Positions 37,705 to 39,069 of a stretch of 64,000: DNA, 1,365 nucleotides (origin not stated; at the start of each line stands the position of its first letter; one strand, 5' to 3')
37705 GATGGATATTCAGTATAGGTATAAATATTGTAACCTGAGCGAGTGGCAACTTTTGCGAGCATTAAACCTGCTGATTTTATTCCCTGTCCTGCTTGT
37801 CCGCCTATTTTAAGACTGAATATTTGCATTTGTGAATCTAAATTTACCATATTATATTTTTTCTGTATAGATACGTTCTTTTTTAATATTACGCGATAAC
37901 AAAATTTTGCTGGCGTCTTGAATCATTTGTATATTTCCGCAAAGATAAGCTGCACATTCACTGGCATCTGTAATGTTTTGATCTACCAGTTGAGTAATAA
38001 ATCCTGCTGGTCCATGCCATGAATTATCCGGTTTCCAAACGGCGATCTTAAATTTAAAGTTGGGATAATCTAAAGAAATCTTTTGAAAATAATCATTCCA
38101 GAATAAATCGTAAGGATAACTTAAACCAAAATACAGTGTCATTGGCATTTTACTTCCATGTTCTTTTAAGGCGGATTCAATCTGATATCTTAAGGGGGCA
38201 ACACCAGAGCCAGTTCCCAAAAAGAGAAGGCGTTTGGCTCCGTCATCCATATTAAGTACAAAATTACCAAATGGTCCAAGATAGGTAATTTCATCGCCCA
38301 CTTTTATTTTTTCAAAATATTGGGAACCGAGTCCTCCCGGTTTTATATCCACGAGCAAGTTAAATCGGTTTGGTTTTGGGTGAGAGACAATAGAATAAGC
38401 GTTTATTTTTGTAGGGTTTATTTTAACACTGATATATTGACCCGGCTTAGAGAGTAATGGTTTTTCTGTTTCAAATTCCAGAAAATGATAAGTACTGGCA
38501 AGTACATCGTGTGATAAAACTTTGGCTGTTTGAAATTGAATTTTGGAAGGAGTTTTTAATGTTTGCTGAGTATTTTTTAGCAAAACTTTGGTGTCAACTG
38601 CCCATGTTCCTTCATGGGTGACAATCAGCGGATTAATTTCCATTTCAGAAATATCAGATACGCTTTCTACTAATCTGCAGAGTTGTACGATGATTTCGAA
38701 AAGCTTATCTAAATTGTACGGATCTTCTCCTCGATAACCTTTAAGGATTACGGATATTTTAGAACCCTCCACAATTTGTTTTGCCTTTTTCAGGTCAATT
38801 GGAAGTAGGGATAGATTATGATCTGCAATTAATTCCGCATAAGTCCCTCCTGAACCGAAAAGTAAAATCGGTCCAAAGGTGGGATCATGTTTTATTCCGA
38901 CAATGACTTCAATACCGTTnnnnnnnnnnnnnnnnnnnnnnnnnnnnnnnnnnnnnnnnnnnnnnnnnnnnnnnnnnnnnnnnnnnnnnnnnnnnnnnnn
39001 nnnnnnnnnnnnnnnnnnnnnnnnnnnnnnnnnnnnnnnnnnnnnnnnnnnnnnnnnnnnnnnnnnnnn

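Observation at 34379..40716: Operon encoding an ADP-forming acyl-CoA synthetase fused to an FNR-like reductase domain, with korA, korB and a transglutaminase-like gene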

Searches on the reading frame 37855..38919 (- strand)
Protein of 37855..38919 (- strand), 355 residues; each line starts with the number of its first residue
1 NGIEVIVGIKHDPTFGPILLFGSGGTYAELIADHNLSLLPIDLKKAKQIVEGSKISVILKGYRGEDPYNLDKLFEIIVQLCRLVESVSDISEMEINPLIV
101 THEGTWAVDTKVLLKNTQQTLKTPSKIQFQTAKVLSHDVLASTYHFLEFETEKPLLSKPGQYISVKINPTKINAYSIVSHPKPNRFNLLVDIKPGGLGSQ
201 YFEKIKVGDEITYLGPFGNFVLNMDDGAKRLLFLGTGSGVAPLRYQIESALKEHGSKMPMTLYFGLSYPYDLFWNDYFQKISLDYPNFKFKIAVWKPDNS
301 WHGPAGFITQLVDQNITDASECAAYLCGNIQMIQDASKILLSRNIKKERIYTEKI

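Call 23: find_related_loci(query=A1, collection=genome_contigs, flank=8000)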
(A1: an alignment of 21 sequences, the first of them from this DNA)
Query A1 (355 aa) in genome_contigs; peptide patterns used: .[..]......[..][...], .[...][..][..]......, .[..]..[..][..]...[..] (x = any residue, [..] = any of these).
268 stretches matched a pattern; 212 encode a relative of the query (tblastn E <= 1e-3); the best 80 are kept; 79 distinct loci.
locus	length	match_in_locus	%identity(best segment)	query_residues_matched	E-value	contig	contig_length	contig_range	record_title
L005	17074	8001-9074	78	2-355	0e+0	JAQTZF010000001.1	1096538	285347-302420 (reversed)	MAG: Candidatus Daviesbacteria bacterium isolate STC_54 NODE_2_length_1096538_cov_10.617223_Sandtown_C, whole genome sho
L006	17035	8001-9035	63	10-355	6e-155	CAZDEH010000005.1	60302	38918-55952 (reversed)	MAG TPA_asm: uncultured Gammaproteobacteria bacterium isolate SRP050083_co3_643 genome assembly, contig: NODE_239_length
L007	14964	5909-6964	55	1-354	2e-133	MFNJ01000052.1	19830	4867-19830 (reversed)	MAG: Candidatus Levybacteria bacterium RIFCSPHIGHO2_01_FULL_36_15 rifcsphigho2_01_scaffold_7575, whole genome shotgun se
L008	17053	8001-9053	54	1-354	1e-131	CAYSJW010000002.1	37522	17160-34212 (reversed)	MAG TPA_asm: uncultured Gammaproteobacteria bacterium isolate SRP231805_co4_34 genome assembly, contig: k141_129570, who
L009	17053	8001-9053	53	1-354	8e-131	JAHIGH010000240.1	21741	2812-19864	MAG: Patescibacteria group bacterium isolate KR11_N2.mb.17 KR11_N2.mb.17_k141_160476, whole genome shotgun sequence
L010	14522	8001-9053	55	1-354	2e-129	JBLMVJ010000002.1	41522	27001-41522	MAG: Candidatus Levyibacteriota bacterium isolate MAG318 PRJNA960887_bin9_renamed_1, whole genome shotgun sequence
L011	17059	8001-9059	53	1-354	8e-129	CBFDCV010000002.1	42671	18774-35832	MAG TPA_asm: uncultured candidate division WWE3 bacterium isolate SRR26215684_binner13_Refined_38 genome assembly, conti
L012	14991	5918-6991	56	1-354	4e-128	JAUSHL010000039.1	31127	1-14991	MAG: Candidatus Daviesbacteria bacterium isolate E14_metabat.bin.192 E14_k141_170218, whole genome shotgun sequence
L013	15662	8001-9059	52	1-354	6e-127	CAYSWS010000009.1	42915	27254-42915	MAG TPA_asm: uncultured Candidatus Saccharibacteria bacterium isolate SRP214966_co1_463 genome assembly, contig: NODE_11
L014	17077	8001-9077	53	1-354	2e-126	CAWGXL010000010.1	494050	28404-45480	MAG: uncultured bacterium isolate MFD09206.bin.2.20 genome assembly, contig: contig_853, whole genome shotgun sequence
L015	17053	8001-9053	53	1-354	8e-126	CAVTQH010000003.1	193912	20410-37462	MAG: Candidatus Amesbacteria bacterium isolate MFD00709.bin.1.50 genome assembly, contig: contig_36186, whole genome sho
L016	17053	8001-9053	54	2-354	3e-125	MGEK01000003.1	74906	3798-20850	MAG: Candidatus Uhrbacteria bacterium RIFCSPLOWO2_01_FULL_47_25 rifcsplowo2_01_scaffold_1105, whole genome shotgun seque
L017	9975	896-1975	49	1-354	2e-123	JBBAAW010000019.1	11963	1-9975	MAG: Patescibacteria group bacterium isolate SO_2017_GW3_51 scaffold_2683_c1_OW296A_2017, whole genome shotgun sequence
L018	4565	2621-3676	51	1-354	3e-124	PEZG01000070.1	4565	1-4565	MAG: Candidatus Roizmanbacteria bacterium CG09_land_8_20_14_0_10_41_9 CG09_land_8_20_14_0.10_scaffold_7702_c, whole geno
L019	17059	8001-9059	51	2-354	7e-123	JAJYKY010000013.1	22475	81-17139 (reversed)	MAG: bacterium isolate DBS2-1.bin56 NODE_4014_length_22475_cov_7.546223, whole genome shotgun sequence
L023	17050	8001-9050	52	2-354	1e-121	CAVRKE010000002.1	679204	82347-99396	MAG: Candidatus Levybacteria bacterium isolate MFD01476.bin.1.95 genome assembly, contig: contig_6007, whole genome shot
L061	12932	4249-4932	54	128-355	1e-82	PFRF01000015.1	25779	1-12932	MAG: Candidatus Levybacteria bacterium CG_4_9_14_0_2_um_filter_35_21 CG_4_9_14_0.2_um_filter_scaffold_1520_c, whole geno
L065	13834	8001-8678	46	128-354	5e-67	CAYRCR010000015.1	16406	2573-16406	MAG TPA_asm: uncultured Gammaproteobacteria bacterium isolate SRP050083_co1_366 genome assembly, contig: NODE_1470_lengt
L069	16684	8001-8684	44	127-355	2e-63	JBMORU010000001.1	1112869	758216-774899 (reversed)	MAG: Patescibacteria group bacterium isolate Betzabe_MAG188 MAG188_1, whole genome shotgun sequence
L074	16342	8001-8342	61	1-114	7e-38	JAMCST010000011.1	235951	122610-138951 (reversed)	MAG: Patescibacteria group bacterium isolate FK_Sedi_A_Bin.200 NODE_29_length_235951_cov_6.06351, whole genome shotgun s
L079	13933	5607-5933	50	1-115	4e-27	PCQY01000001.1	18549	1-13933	MAG: candidate division WWE3 bacterium CG23_combo_of_CG06-09_8_20_14_all_40_14 CG23_scaffold_1265_c, whole genome shotgu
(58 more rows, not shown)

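Call 39: search_protein_families(library=pfam, proteins=[L061:2471-4222:+, L065:6272-7588:+, L061:4228-4932:+, L079:3837-5939:+, L074:6204-8348:+, L069:7342-7941:+], max_evalue=0.001)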
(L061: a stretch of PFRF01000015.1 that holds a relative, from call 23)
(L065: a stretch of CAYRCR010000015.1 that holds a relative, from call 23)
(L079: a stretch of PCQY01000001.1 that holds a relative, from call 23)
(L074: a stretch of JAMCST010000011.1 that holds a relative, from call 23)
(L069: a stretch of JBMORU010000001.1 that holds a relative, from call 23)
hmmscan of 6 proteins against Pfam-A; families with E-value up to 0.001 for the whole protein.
L061:2471-4222:+ (584 aa): 2 families
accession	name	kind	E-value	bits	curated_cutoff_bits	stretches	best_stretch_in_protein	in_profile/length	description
PF00501.34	AMP-binding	-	3.7e-79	266.7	29.9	1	58-409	4-375/384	AMP-binding enzyme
PF13193.12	AMP-binding_C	-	3.5e-26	92.4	24.5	1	476-560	1-76/76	AMP-binding enzyme C-terminal domain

L065:6272-7588:+ (439 aa): 1 family
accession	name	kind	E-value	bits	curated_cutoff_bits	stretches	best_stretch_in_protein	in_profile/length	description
PF00501.34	AMP-binding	-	4.4e-79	266.5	29.9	1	66-415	6-375/384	AMP-binding enzyme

L061:4228-4932:+ (235 aa): 2 families
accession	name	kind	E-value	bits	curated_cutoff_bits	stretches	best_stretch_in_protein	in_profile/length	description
PF00175.26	NAD_binding_1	-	6.3e-20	72.3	22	1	113-216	1-107/109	Oxidoreductase NAD-binding domain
PF00970.30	FAD_binding_6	-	4.1e-09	37.1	21.1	1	25-100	15-97/99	Oxidoreductase FAD-binding domain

L079:3837-5939:+ (701 aa): 5 families
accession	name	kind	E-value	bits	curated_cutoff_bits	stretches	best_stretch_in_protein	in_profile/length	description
PF13549.11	ATP-grasp_5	-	2.7e-53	181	27.6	1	492-695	1-218/221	ATP-grasp domain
PF13607.11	Succ_CoA_lig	-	7.3e-38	129.9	27.4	1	154-304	1-138/138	Succinyl-CoA ligase like flavodoxin domain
PF13380.12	CoA_binding_2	-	8.7e-24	84.6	22.8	1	13-138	2-115/116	CoA binding domain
PF02629.25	CoA_binding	-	6.8e-16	59.2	22.3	1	10-102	2-97/97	CoA binding domain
PF19045.5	Ligase_CoA_2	-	1.1e-06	29.2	23.7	1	316-449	2-140/162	Ligase-CoA domain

L074:6204-8348:+ (715 aa): 5 families
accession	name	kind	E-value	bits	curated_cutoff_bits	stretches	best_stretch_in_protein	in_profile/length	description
PF13549.11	ATP-grasp_5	-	1.8e-58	198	27.6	1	496-712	5-220/221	ATP-grasp domain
PF13607.11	Succ_CoA_lig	-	1.7e-41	141.6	27.4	1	154-304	1-138/138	Succinyl-CoA ligase like flavodoxin domain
PF13380.12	CoA_binding_2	-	2.6e-21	76.7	22.8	1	12-138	1-115/116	CoA binding domain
PF19045.5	Ligase_CoA_2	-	2.7e-08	34.4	23.7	1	315-463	1-155/162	Ligase-CoA domain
PF02629.25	CoA_binding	-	3.6e-08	34.5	22.3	1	11-102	3-97/97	CoA binding domain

L069:7342-7941:+ (200 aa): 1 family
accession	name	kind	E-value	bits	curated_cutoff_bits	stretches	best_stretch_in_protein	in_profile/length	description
PF06042.17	NTP_transf_6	-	8.1e-43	146.4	25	1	45-198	11-159/159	Nucleotidyltransferase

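Call 56: search_protein_families(library=pfam, proteins=[L006:12319-13236:+, L015:11642-12325:-, L023:11677-12381:-, L008:11645-12199:-, L005:11654-12628:-, L006:11605-12057:+], max_evalue=0.001)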
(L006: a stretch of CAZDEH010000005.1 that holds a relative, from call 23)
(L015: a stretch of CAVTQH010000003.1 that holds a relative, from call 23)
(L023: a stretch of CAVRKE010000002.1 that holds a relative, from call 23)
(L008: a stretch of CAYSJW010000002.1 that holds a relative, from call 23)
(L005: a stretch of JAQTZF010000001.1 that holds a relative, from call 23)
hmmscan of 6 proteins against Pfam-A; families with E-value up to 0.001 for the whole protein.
L006:12319-13236:+ (306 aa): 1 family
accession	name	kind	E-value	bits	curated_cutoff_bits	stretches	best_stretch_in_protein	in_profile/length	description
PF00892.27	EamA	-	7.9e-31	107.6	28.2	2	7-143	2-133/135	EamA-like transporter family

L015:11642-12325:- (228 aa): 0 families

L023:11677-12381:- (235 aa): 1 family
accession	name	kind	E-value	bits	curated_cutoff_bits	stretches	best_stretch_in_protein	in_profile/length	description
PF00175.26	NAD_binding_1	-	4.2e-05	24.6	22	1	124-182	7-67/109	Oxidoreductase NAD-binding domain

L008:11645-12199:- (185 aa): 2 families
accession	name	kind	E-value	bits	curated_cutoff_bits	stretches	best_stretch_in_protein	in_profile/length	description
PF00881.29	Nitroreductase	-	5.2e-28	98.8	23.5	1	7-160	1-167/167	Nitroreductase family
PF14512.11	TM1586_NiRdase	-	1.3e-18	67.9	27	2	99-184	71-153/215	Putative TM nitroreductase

L005:11654-12628:- (325 aa): 2 families
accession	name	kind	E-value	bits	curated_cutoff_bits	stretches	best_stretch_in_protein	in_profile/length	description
PF02016.21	Peptidase_S66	-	5.4e-39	133.5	25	1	17-138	1-121/121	LD-carboxypeptidase N-terminal domain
PF17676.7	Peptidase_S66C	-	1.5e-22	80.8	23.7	1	196-310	1-120/120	LD-carboxypeptidase C-terminal domain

L006:11605-12057:+ (151 aa): 2 families
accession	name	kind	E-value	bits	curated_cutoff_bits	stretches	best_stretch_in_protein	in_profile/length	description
PF03703.20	bPH_2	-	5.3e-14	52.7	22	1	65-127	3-61/78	Bacterial PH domain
PF14470.12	bPH_3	-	6.5e-05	23.8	23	1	68-105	25-64/95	Bacterial PH domain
